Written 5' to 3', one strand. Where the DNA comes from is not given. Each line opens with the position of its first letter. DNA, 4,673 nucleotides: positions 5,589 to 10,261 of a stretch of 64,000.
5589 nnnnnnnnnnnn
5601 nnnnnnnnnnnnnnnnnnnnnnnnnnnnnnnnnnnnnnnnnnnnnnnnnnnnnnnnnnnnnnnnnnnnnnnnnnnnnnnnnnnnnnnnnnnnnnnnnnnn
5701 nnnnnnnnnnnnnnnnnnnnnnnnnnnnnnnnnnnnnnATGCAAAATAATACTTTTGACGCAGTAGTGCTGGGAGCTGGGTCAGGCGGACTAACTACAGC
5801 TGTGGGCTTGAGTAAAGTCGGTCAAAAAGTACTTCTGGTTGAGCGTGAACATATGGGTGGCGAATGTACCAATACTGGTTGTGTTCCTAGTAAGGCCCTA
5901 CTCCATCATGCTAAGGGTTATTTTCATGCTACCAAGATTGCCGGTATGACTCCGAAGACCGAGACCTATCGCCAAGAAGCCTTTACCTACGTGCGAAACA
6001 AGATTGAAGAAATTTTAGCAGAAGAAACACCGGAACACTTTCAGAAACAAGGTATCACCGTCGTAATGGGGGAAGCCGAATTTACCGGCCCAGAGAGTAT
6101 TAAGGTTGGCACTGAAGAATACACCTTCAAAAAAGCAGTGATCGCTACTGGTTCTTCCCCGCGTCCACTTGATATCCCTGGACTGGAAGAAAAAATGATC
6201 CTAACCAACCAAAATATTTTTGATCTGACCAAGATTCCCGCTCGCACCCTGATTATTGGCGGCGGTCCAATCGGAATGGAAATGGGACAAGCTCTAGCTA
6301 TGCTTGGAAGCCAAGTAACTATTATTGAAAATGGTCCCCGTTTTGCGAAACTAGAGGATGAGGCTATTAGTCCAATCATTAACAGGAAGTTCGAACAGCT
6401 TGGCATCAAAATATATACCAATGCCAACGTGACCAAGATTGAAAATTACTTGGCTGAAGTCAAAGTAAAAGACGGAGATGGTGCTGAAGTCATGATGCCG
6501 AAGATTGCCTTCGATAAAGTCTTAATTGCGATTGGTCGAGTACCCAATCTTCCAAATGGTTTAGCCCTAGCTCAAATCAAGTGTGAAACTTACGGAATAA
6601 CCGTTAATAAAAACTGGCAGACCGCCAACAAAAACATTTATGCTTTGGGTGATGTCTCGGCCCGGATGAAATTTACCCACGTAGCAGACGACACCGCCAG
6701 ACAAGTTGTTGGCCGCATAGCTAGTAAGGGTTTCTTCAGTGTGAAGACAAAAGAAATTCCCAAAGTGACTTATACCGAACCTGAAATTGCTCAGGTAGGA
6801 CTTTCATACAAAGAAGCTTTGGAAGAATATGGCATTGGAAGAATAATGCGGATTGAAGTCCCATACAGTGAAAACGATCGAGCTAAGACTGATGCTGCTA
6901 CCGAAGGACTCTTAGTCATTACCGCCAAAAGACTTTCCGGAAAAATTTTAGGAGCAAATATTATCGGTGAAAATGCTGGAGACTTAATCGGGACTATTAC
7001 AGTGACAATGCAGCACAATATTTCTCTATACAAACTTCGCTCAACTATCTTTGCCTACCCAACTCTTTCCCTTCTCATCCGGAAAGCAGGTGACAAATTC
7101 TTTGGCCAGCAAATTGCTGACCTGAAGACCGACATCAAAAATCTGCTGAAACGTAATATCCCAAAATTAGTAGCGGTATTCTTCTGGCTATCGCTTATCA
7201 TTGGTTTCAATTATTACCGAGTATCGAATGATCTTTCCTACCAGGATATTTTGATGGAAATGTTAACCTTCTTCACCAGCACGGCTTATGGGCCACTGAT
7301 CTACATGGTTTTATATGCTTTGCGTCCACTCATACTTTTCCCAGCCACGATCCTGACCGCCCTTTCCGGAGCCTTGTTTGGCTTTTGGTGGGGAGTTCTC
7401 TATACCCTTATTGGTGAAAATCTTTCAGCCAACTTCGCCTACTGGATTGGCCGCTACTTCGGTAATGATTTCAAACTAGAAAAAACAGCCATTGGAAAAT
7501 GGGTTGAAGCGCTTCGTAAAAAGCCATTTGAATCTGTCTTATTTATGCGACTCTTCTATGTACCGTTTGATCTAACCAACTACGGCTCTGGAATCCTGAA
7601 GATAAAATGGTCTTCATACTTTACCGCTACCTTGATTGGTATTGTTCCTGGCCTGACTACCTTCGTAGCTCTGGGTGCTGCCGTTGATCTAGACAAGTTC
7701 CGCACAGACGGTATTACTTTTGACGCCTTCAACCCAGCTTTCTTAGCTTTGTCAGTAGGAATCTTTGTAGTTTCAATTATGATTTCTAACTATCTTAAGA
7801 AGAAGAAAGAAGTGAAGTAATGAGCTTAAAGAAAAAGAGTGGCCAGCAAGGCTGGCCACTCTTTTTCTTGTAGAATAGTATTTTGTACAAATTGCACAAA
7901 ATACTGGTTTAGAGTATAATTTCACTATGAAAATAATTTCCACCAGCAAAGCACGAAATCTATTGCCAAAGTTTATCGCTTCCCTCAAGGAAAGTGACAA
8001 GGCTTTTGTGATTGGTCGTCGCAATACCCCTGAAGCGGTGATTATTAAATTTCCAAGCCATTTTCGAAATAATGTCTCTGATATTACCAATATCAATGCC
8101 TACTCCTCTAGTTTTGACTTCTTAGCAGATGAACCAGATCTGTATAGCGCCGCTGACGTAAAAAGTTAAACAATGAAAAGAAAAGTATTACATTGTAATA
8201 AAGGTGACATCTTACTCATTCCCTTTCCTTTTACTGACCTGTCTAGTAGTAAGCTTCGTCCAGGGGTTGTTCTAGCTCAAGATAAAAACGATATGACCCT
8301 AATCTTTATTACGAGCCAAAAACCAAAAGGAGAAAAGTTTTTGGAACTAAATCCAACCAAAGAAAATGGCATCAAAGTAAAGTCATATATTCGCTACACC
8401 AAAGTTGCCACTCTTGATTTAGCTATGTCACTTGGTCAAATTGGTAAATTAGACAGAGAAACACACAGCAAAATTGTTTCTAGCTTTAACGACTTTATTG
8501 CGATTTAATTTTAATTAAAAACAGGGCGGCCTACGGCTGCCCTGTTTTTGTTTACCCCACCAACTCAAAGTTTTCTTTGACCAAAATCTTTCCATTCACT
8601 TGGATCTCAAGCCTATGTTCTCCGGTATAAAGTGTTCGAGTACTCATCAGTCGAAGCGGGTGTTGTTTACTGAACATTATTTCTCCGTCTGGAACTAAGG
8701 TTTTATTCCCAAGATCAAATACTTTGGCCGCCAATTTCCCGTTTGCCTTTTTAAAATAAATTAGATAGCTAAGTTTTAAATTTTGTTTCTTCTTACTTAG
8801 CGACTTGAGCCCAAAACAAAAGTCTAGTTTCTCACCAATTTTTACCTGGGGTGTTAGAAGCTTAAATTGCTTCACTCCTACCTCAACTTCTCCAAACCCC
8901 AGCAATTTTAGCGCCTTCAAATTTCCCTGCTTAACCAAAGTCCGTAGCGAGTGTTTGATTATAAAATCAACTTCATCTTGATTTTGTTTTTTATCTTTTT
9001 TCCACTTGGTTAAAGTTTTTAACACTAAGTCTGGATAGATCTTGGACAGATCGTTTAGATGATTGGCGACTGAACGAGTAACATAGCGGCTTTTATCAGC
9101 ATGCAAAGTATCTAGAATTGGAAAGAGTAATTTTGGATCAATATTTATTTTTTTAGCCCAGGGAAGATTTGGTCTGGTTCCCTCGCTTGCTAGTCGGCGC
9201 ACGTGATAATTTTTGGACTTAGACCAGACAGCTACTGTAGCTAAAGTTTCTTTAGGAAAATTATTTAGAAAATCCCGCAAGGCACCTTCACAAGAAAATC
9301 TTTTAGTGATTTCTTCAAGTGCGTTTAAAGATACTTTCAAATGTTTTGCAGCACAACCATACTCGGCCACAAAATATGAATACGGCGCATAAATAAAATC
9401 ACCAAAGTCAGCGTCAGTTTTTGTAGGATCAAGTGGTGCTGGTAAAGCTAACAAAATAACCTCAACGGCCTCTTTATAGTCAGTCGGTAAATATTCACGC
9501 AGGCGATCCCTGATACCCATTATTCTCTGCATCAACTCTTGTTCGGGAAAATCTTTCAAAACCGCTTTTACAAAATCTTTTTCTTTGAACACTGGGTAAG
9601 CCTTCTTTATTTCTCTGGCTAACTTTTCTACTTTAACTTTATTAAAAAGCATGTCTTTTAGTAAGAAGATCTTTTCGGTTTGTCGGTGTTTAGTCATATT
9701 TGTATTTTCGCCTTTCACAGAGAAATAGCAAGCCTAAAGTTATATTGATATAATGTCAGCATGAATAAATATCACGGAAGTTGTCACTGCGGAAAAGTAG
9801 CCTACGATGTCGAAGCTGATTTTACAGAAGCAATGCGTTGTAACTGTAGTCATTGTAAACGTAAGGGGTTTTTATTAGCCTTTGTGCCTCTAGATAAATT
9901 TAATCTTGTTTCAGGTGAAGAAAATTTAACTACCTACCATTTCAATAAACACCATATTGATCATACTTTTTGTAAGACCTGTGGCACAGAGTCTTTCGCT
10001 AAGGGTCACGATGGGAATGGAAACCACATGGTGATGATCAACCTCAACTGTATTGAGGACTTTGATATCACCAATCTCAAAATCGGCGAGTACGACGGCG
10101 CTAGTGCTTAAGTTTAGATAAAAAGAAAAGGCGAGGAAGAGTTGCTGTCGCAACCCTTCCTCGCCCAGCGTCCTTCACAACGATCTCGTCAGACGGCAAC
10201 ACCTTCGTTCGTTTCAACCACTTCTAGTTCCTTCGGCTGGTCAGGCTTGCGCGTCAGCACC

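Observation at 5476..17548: The str operon is split: about 12 kb of accessory genes inserted between fusA and rpsG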

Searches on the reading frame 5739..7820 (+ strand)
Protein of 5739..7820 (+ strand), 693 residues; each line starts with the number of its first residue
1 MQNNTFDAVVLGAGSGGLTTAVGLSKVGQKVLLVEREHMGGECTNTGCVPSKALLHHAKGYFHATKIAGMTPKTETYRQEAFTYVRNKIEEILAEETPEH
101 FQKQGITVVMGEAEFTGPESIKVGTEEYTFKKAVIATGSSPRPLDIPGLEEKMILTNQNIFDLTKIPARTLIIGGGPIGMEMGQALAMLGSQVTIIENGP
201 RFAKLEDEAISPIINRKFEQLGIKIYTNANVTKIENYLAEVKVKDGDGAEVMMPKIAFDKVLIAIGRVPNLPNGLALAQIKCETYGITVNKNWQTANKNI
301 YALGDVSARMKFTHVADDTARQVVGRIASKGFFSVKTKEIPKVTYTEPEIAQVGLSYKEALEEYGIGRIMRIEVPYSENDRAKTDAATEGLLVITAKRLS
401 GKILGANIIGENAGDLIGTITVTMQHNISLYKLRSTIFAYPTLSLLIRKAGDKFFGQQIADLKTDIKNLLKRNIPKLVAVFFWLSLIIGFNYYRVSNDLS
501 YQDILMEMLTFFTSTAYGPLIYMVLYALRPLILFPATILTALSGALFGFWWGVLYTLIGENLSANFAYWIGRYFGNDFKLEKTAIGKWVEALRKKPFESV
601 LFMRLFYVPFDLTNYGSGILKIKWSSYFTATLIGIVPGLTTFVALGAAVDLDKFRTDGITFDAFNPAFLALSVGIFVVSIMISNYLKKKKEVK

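Call 4: search_protein_families(library=pfam, proteins=[window:5739-7820:+], max_evalue=0.01)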
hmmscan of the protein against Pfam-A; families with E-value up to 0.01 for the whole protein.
window:5739-7820:+ (693 aa): 17 families
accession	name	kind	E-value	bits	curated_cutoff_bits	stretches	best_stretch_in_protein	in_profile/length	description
PF07992.20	Pyr_redox_2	-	5.5e-62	210.3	26.1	1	7-318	2-289/291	Pyridine nucleotide-disulphide oxidoreductase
PF09335.16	VTT_dom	-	9.6e-24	84.6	33.9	1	534-647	1-122/123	VTT domain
PF02852.28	Pyr_redox_dim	-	1.4e-23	83.6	25.3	1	340-444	1-103/110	Pyridine nucleotide-disulphide oxidoreductase, dimerisation domain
PF00070.33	Pyr_redox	-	6.7e-23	81.5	22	1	169-244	1-80/82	Pyridine nucleotide-disulphide oxidoreductase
PF13738.12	Pyr_redox_3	-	4.6e-16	59.4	30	1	9-303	1-304/305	Pyridine nucleotide-disulphide oxidoreductase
PF01266.30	DAO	-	9.7e-12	45.5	27.9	1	7-110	1-93/353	FAD dependent oxidoreductase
PF13450.12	NAD_binding_8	-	1.5e-08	35.2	21.9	1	10-45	1-37/68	NAD(P)-binding Rossmann-like domain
PF01494.25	FAD_binding_3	-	6.4e-07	29.4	22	1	169-199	3-33/349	FAD binding domain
PF12831.13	FAD_oxidored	-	1.4e-06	28.3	27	1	7-53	1-48/416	FAD dependent oxidoreductase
PF03486.20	HI0933_like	-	3.8e-06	27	50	0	7-39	2-34/244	HI0933-like protein Rossmann domain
PF01134.28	GIDA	-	1.7e-05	24.5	22.1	1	7-62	1-52/391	Glucose inhibited division protein A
PF01946.23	Thi4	-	6.7e-05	22.7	26.2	1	6-47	18-61/235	Thi4 family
PF00890.30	FAD_binding_2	-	0.00013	21.8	20.4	1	7-40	1-35/414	FAD binding domain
PF02254.24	TrkA_N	-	0.00057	20.6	23.8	0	171-208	2-40/116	TrkA-N domain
PF02558.23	ApbA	-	0.0039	17.3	22.2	0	171-242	2-75/150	Ketopantoate reductase PanE/ApbA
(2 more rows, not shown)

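Call 26: search_protein_families(library=ncbifam, proteins=[window:5739-7820:+], max_evalue=0.01)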
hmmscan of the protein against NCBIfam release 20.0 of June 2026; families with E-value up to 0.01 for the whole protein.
window:5739-7820:+ (693 aa): 113 families (the best 25 are shown)
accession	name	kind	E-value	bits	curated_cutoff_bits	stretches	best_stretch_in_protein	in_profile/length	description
NF004991.0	PRK06370.1-3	subfamily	1.6e-117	393.2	620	1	4-467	34-500/509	FAD-containing oxidoreductase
TIGR01350.1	lipoamide_DH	equivalog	1.6e-105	353.5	408.8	1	6-459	2-459/461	dihydrolipoyl dehydrogenase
TIGR02053.1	MerA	equivalog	9.5e-89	298.5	454.45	1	7-454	2-453/465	mercury(II) reductase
NF004945.0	PRK06292.2-3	equivalog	9.1e-79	265.5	494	1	5-444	3-442/457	dihydrolipoyl dehydrogenase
NF004943.0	PRK06292.2-1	equivalog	2.3e-77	260.7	432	1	5-454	3-455/456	dihydrolipoyl dehydrogenase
NF004947.0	PRK06292.2-5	equivalog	2.7e-71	240.9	592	1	4-450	2-454/474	dihydrolipoyl dehydrogenase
NF004776.0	PRK06116.1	equivalog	8.5e-71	239.3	480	1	4-443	3-442/450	glutathione-disulfide reductase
NF004992.0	PRK06370.1-4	equivalog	1.4e-70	238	629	1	3-447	2-448/459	FAD-containing oxidoreductase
NF004939.0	PRK06292.1-1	equivalog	1.7e-67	228.1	435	1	1-450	1-454/476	dihydrolipoyl dehydrogenase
NF003585.0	PRK05249.1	equivalog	4.1e-67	226.8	465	1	2-450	3-453/464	Si-specific NAD(P)(+) transhydrogenase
NF005883.0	PRK07845.1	equivalog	2.2e-64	218.1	479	1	8-452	5-457/466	NAD(P)H-quinone dehydrogenase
NF005572.0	PRK07251.1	equivalog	2.7e-64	217.5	537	1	5-444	3-429/438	FAD-containing oxidoreductase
NF041853.1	hythiocyan_redase_MerA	equivalog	8.2e-63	212.8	650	1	4-443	2-430/440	hypothiocyanous acid reductase MerA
TIGR01421.1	gluta_reduc_1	equivalog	8.5e-60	203.2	556.15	1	5-432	2-431/450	glutathione-disulfide reductase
NF040477.1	chlor_oxi_RclA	equivalog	6.8e-58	196.4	740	1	4-444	2-430/441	reactive chlorine resistance oxidoreductase RclA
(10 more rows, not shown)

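Call 27: search_protein_families(library=padloc, proteins=[window:5739-7820:+], max_evalue=0.001)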
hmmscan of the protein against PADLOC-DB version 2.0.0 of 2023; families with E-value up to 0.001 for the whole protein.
window:5739-7820:+ (693 aa): 1 family
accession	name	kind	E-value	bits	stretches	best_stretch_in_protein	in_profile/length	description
PDLC01086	C3a186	-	0.0004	17.8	0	9-47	4-42/384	"C-3?,4? desaturase"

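Call 84: find_homologous_proteins(query=window:5739-7820:+, max_evalue=1e-30)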
Query window:5739-7820:+ (693 aa): 6140 proteins with E <= 1e-30 among 8000 candidates; the best 120 are listed.
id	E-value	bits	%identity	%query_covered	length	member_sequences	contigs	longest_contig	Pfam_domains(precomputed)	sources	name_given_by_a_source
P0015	0.0e+0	1549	100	100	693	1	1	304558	PF01266.31,PF13450.13,PF02852.29,PF07992.21,PF09335.17,PF00070.34,PF13738.13,PF03486.21,PF01134.29,PF01494.26,PF12831.14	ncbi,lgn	-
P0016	0.0e+0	1058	67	99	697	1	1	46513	PF13450.13,PF07992.21,PF00070.34,PF03486.21,PF01134.29,PF01494.26,PF12831.14,PF01266.31,PF00890.31,PF02852.29,PF09335.17,PF13738.13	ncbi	-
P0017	0.0e+0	1056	67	99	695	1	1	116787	PF01266.31,PF13450.13,PF02852.29,PF07992.21,PF09335.17,PF00070.34,PF13738.13,PF01494.26,PF12831.14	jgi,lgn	jgi:pyruvate/2-oxoglutarate dehydrogenase complex dihydrolipoamide dehydrogenase (E3) component/unch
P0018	0.0e+0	1055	67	99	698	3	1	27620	PF13450.13,PF07992.21,PF00070.34,PF03486.21,PF01134.29,PF01494.26,PF12831.14,PF01266.31,PF00890.31,PF02852.29,PF09335.17,PF13738.13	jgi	-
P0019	3.0e-298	1009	64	99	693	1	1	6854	PF13450.13,PF07992.21,PF00070.34,PF03486.21,PF01134.29,PF01494.26,PF12831.14,PF01946.24,PF01266.31,PF00890.31,PF02852.29,PF09335.17,PF13738.13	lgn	-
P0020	1.4e-297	1007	63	99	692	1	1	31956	PF13450.13,PF07992.21,PF00070.34,PF03486.21,PF01134.29,PF01494.26,PF12831.14,PF01946.24,PF01266.31,PF00890.31,PF02852.29,PF09335.17,PF13738.13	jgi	jgi:pyruvate/2-oxoglutarate dehydrogenase complex dihydrolipoamide dehydrogenase (E3) component/unch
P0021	2.3e-297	1006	64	99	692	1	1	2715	PF13450.13,PF07992.21,PF00070.34,PF01134.29,PF01494.26,PF12831.14,PF01946.24,PF01266.31,PF00890.31,PF02852.29,PF09335.17,PF13738.13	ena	-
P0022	1.7e-296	1004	64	99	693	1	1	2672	PF13450.13,PF07992.21,PF00070.34,PF01134.29,PF01494.26,PF12831.14,PF01946.24,PF01266.31,PF00890.31,PF02852.29,PF09335.17,PF13738.13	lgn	-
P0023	1.8e-296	1004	64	99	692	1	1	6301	PF13450.13,PF07992.21,PF00070.34,PF03486.21,PF01134.29,PF01494.26,PF12831.14,PF01946.24,PF01266.31,PF00890.31,PF02852.29,PF09335.17,PF13738.13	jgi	jgi:pyruvate/2-oxoglutarate dehydrogenase complex dihydrolipoamide dehydrogenase (E3) component/unch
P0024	1.9e-294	997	64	100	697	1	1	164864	PF13450.13,PF07992.21,PF00070.34,PF03486.21,PF01134.29,PF01494.26,PF12831.14,PF01946.24,PF01266.31,PF00890.31,PF02852.29,PF09335.17,PF13738.13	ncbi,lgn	-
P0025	7.4e-294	995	64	99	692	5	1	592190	PF13450.13,PF07992.21,PF00070.34,PF03486.21,PF01134.29,PF01494.26,PF12831.14,PF01946.24,PF01266.31,PF00890.31,PF02852.29,PF09335.17,PF13738.13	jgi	jgi:pyruvate/2-oxoglutarate dehydrogenase complex dihydrolipoamide dehydrogenase (E3) component/unch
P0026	1.1e-293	994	64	99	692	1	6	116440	PF13450.13,PF07992.21,PF00070.34,PF03486.21,PF01134.29,PF01494.26,PF12831.14,PF01946.24,PF01266.31,PF00890.31,PF02852.29,PF09335.17,PF13738.13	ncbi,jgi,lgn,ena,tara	tara:strand:+ start:31473 stop:33551 length:2079 start_codon:yes stop_codon:yes gene_type:complete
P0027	2.4e-293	993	64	99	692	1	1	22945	PF01946.24,PF00890.31,PF02852.29,PF07992.21,PF09335.17,PF00070.34,PF13738.13,PF03486.21,PF01134.29,PF12831.14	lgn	-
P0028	5.3e-293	992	63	99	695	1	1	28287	PF13450.13,PF00890.31,PF02852.29,PF07992.21,PF09335.17,PF00070.34,PF13738.13,PF03486.21,PF01134.29,PF12831.14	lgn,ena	-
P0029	1.2e-292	991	62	99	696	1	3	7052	PF01266.31,PF13450.13,PF00890.31,PF02852.29,PF07992.21,PF09335.17,PF00070.34,PF13738.13,PF03486.21,PF01134.29,PF12831.14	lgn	-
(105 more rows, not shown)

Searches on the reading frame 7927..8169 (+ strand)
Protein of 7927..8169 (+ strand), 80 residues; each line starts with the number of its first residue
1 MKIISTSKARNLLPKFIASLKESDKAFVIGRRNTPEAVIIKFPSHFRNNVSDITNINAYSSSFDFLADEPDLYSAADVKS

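Call 4: search_protein_families(library=pfam, proteins=[window:7927-8169:+], max_evalue=0.01)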
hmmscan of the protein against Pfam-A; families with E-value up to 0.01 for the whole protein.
window:7927-8169:+ (80 aa): 1 family
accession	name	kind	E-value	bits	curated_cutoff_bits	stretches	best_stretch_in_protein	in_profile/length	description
PF02604.26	PhdYeFM_antitox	-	2.8e-05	24.3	29.8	1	1-41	1-41/74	Antitoxin Phd_YefM, type II toxin-antitoxin system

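Call 27: search_protein_families(library=padloc, proteins=[window:7927-8169:+], max_evalue=0.001)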
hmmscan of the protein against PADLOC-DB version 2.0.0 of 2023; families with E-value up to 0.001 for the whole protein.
window:7927-8169:+ (80 aa): 0 families

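Call 78: search_protein_families(library=phrogs, proteins=[window:7927-8169:+], max_evalue=0.001)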
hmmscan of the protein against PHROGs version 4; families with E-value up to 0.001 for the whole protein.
window:7927-8169:+ (80 aa): 1 family
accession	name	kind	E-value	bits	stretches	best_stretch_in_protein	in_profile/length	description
phrog_24310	-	unknown function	0.00016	22.8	1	3-48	11-55/106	-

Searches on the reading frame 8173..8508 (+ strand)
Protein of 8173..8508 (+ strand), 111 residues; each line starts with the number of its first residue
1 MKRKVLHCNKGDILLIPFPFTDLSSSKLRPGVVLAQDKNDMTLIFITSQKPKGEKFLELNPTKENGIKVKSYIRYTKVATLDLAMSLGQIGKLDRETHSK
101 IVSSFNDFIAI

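Call 4: search_protein_families(library=pfam, proteins=[window:8173-8508:+], max_evalue=0.01)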
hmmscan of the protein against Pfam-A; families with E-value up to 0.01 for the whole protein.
window:8173-8508:+ (111 aa): 1 family
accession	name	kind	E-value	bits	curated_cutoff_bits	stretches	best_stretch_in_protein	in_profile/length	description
PF02452.23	PemK_toxin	-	1.4e-08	35.3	23.1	1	10-105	2-105/109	PemK-like, MazF-like toxin of type II toxin-antitoxin system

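Call 27: search_protein_families(library=padloc, proteins=[window:8173-8508:+], max_evalue=0.001)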
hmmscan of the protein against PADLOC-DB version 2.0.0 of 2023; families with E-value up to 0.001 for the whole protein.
window:8173-8508:+ (111 aa): 0 families

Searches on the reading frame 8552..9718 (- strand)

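Call 4: search_protein_families(library=pfam, proteins=[window:8552-9718:-], max_evalue=0.01)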
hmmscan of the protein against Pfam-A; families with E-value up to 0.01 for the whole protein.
window:8552-9718:- (388 aa): 2 families
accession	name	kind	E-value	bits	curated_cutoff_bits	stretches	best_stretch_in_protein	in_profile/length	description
PF08713.17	DNA_alkylation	-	1.1e-07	32.2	21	1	143-241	107-199/213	DNA alkylation repair enzyme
PF12975.13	DUF3859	-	0.0065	16.8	24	0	287-385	26-122/123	Domain of unknown function (DUF3859)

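Call 26: search_protein_families(library=ncbifam, proteins=[window:8552-9718:-], max_evalue=0.01)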
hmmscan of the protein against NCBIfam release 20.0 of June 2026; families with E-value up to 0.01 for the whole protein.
window:8552-9718:- (388 aa): 0 families

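Call 27: search_protein_families(library=padloc, proteins=[window:8552-9718:-], max_evalue=0.001)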
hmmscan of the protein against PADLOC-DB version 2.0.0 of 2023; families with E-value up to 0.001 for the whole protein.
window:8552-9718:- (388 aa): 0 families

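Call 78: search_protein_families(library=phrogs, proteins=[window:8552-9718:-], max_evalue=0.001)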
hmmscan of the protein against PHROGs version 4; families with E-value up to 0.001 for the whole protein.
window:8552-9718:- (388 aa): 0 families

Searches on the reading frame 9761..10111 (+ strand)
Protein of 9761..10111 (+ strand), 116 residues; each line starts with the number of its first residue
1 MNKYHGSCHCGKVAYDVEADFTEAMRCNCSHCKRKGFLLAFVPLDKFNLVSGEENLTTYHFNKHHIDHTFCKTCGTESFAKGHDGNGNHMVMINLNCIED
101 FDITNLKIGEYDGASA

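Call 4: search_protein_families(library=pfam, proteins=[window:9761-10111:+], max_evalue=0.01)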
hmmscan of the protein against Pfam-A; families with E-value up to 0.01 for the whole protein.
window:9761-10111:+ (116 aa): 1 family
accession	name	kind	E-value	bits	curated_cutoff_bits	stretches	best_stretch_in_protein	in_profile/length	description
PF04828.22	GFA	-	4.5e-17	62.6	24.3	1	4-100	2-101/115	Glutathione-dependent formaldehyde-activating enzyme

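Call 26: search_protein_families(library=ncbifam, proteins=[window:9761-10111:+], max_evalue=0.01)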
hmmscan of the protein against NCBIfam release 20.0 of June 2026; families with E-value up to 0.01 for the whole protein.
window:9761-10111:+ (116 aa): 2 families
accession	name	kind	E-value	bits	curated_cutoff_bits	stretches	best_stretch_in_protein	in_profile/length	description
NF003829.0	PRK05417.1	subfamily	0.0012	18.6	249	1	7-81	29-106/191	glutathione-dependent formaldehyde-activating enzyme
TIGR02820.1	formald_GSH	equivalog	0.0016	18.3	234.55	1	7-81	25-102/182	S-(hydroxymethyl)glutathione synthase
